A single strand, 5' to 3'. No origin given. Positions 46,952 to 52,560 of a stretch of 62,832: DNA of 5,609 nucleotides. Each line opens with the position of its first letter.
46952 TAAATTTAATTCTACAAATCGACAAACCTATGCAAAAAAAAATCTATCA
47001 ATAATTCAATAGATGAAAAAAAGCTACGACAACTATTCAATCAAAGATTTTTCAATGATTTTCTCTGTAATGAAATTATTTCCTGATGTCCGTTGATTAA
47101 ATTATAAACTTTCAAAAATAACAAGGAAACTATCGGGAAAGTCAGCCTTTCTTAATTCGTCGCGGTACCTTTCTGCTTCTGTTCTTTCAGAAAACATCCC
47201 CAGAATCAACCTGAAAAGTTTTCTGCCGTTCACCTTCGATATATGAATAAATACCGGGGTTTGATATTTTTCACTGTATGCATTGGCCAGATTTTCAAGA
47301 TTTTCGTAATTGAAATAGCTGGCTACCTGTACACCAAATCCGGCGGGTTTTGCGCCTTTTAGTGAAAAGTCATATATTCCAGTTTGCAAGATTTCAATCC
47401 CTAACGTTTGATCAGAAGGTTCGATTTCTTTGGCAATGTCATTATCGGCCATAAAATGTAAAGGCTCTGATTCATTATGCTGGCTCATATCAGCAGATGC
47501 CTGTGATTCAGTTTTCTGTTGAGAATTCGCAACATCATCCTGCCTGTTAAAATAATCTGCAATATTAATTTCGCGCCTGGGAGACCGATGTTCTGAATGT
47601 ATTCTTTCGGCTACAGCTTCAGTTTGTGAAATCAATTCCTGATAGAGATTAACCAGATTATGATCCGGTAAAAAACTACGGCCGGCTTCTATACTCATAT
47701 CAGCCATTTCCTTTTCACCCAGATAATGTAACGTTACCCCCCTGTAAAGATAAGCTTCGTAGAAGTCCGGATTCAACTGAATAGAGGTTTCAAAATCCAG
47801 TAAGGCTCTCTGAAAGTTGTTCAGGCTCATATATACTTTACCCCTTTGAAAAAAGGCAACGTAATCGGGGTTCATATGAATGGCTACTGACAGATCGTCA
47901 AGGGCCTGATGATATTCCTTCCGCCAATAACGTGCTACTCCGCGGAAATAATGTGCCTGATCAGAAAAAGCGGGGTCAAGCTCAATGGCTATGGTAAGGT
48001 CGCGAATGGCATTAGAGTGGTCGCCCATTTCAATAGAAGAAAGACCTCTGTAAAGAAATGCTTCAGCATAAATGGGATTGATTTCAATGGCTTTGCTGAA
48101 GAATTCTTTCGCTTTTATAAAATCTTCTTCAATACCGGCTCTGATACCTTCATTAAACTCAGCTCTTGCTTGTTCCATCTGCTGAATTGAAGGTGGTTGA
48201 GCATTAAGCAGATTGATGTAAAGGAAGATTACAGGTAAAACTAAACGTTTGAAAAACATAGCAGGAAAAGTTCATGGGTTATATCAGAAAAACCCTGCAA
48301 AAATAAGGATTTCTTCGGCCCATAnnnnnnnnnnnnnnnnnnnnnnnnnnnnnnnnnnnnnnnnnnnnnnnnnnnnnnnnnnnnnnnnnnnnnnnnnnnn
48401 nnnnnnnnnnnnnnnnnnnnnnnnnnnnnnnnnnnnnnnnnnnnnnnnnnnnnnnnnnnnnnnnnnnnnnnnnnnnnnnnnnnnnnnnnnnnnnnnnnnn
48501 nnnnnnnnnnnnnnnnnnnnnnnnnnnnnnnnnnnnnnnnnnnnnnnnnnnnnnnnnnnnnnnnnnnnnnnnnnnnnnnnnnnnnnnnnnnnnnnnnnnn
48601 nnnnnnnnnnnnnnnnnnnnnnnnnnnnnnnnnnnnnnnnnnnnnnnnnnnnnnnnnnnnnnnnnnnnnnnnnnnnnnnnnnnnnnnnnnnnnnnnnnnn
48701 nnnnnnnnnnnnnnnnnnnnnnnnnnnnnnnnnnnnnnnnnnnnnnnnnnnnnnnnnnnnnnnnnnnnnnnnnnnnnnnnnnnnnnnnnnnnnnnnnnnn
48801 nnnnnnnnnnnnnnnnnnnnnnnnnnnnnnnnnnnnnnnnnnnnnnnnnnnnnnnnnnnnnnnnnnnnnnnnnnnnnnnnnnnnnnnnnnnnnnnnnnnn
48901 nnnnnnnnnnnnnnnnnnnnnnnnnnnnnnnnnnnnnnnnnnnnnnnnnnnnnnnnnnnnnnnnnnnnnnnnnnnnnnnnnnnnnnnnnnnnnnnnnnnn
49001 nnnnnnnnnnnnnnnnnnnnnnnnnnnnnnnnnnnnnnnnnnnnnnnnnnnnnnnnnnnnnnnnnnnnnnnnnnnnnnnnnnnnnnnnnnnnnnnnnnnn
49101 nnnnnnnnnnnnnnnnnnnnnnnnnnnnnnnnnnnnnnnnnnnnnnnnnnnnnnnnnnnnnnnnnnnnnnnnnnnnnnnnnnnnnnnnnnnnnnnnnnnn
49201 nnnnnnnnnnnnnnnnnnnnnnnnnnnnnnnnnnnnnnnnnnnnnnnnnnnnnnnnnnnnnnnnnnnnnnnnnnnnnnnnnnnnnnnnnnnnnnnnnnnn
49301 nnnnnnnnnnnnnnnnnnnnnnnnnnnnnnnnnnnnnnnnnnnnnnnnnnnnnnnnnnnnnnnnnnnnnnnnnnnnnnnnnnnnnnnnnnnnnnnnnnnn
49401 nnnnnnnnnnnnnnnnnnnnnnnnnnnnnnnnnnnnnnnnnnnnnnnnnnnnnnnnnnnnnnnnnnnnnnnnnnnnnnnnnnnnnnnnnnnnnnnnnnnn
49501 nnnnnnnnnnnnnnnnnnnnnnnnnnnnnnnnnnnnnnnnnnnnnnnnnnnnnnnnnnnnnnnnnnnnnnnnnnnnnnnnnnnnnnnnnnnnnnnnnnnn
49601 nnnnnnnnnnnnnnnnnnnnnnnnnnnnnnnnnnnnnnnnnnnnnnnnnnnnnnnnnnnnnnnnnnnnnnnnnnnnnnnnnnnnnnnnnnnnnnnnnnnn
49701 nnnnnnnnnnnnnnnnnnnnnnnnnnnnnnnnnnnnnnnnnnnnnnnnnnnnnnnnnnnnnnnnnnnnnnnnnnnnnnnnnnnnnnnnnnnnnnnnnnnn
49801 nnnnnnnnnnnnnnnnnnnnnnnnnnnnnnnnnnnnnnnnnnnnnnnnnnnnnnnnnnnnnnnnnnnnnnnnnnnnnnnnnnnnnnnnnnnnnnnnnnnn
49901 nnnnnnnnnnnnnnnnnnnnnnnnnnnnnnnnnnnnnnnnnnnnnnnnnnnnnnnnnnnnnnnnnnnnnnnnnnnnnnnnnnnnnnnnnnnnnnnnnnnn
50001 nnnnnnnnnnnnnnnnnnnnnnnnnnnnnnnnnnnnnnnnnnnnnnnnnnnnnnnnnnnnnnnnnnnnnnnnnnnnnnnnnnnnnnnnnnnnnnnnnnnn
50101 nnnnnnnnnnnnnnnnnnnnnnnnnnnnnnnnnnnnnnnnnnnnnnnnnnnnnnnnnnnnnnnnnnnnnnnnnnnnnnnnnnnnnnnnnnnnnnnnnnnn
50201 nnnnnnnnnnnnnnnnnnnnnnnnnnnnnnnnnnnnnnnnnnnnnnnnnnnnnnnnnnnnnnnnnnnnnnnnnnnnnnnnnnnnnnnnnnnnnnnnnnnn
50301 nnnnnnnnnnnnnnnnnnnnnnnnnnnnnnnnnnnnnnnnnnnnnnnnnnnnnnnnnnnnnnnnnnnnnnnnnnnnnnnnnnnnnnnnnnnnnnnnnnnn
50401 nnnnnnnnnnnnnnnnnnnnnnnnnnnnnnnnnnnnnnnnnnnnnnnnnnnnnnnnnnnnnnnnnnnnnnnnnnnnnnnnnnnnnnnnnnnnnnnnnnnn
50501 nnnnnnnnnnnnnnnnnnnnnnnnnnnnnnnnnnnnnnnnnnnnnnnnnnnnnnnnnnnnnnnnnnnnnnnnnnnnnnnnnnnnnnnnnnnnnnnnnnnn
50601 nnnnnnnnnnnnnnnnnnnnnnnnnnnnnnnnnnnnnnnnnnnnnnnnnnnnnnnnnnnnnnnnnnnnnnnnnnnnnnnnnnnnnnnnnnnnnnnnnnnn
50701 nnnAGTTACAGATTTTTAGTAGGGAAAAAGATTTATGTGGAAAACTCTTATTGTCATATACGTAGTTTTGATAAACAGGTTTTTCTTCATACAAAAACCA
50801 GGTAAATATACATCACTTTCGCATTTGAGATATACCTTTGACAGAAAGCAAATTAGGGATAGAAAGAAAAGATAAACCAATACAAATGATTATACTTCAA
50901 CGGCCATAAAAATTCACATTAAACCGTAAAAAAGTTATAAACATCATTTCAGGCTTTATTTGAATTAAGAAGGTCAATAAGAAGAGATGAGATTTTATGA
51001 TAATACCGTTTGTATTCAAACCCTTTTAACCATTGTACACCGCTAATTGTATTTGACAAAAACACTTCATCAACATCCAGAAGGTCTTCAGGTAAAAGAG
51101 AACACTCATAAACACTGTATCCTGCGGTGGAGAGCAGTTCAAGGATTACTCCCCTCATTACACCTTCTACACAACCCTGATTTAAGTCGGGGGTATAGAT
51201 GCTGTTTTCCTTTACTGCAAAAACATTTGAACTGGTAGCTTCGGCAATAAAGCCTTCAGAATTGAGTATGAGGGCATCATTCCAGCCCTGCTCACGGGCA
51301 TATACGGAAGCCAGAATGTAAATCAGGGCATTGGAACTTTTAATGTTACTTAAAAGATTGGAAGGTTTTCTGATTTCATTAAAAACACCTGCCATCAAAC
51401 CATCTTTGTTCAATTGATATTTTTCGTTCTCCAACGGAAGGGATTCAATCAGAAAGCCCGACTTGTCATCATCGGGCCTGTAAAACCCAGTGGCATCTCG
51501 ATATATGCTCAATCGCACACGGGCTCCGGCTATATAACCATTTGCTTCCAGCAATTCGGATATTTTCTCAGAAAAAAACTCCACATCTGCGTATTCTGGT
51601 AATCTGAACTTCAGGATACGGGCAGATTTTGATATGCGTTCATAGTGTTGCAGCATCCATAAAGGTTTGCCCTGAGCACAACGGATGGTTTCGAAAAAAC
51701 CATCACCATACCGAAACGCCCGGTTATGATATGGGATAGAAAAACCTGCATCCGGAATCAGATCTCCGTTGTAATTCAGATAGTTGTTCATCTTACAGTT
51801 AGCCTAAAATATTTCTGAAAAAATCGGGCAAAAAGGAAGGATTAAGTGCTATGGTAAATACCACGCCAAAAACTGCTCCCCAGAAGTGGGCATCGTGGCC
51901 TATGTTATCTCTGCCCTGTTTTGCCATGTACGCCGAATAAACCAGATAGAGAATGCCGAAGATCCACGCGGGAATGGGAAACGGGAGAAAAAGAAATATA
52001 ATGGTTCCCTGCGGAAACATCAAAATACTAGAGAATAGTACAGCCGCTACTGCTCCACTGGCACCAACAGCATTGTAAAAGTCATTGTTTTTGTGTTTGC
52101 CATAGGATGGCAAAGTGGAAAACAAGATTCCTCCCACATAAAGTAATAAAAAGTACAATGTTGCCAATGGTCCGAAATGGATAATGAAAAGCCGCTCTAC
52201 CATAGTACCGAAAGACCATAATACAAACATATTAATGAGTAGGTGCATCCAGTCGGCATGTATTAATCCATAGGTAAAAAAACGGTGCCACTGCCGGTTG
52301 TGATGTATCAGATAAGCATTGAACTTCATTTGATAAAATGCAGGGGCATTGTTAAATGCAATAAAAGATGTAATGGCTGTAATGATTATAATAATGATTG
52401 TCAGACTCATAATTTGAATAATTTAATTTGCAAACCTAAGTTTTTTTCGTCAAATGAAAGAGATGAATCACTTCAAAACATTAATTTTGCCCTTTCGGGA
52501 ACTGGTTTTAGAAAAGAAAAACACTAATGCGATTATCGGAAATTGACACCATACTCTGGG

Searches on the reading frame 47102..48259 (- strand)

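Call 60: search_protein_families(library=pfam, proteins=[window:47102-48259:-], max_evalue=0.00001)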
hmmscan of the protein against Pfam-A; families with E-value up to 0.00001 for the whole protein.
window:47102-48259:- (385 aa): 9 families
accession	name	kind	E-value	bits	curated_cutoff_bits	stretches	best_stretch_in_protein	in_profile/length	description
PF00515.34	TPR_1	-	5.4e-24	83.4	27.8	1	135-166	3-34/34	Tetratricopeptide repeat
PF07719.23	TPR_2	-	3.1e-20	71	27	0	135-165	3-33/34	Tetratricopeptide repeat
PF13414.12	TPR_11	-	8.9e-13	48.2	26.8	0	140-181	1-42/42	TPR repeat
PF13431.12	TPR_17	-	2.3e-11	43.4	24.4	0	156-186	2-32/34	Tetratricopeptide repeat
PF05036.18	SPOR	-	2.9e-11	44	21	1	305-380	2-75/76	SPOR domain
PF13181.12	TPR_8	-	9e-11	41.5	25.7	0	135-165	3-33/34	Tetratricopeptide repeat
PF13432.12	TPR_16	-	3.3e-09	37.5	32.7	0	138-181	2-45/65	Tetratricopeptide repeat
PF13371.12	TPR_9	-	1.7e-08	34.8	35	0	142-186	4-48/73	Tetratricopeptide repeat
PF13174.12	TPR_6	-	5.7e-07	30.2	26.3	0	66-96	1-31/33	Tetratricopeptide repeat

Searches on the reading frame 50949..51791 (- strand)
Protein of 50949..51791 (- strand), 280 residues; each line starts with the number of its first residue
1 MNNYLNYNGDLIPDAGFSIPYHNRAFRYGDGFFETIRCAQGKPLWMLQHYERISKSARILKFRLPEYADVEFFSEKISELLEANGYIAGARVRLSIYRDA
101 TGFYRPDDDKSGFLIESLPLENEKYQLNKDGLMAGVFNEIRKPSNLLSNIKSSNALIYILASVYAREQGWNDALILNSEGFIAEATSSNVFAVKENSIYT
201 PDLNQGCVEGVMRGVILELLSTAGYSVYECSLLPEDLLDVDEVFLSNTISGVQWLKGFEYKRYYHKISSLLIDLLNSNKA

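Call 61: search_protein_families(library=pfam, proteins=[window:50949-51791:-], max_evalue=0.00001)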
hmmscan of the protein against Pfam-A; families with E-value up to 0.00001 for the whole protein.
window:50949-51791:- (280 aa): 1 family
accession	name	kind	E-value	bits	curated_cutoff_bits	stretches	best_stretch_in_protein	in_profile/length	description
PF01063.24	Aminotran_4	-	3e-46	158.5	28.5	1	31-252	1-217/223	Amino-transferase class IV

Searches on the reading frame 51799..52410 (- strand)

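Call 61: search_protein_families(library=pfam, proteins=[window:51799-52410:-], max_evalue=0.00001)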
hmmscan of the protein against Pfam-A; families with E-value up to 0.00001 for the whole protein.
window:51799-52410:- (203 aa): 1 family
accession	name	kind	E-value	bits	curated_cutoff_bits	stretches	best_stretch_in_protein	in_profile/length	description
PF01694.28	Rhomboid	-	8.7e-24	84.8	22.6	1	39-189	2-140/143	Rhomboid domain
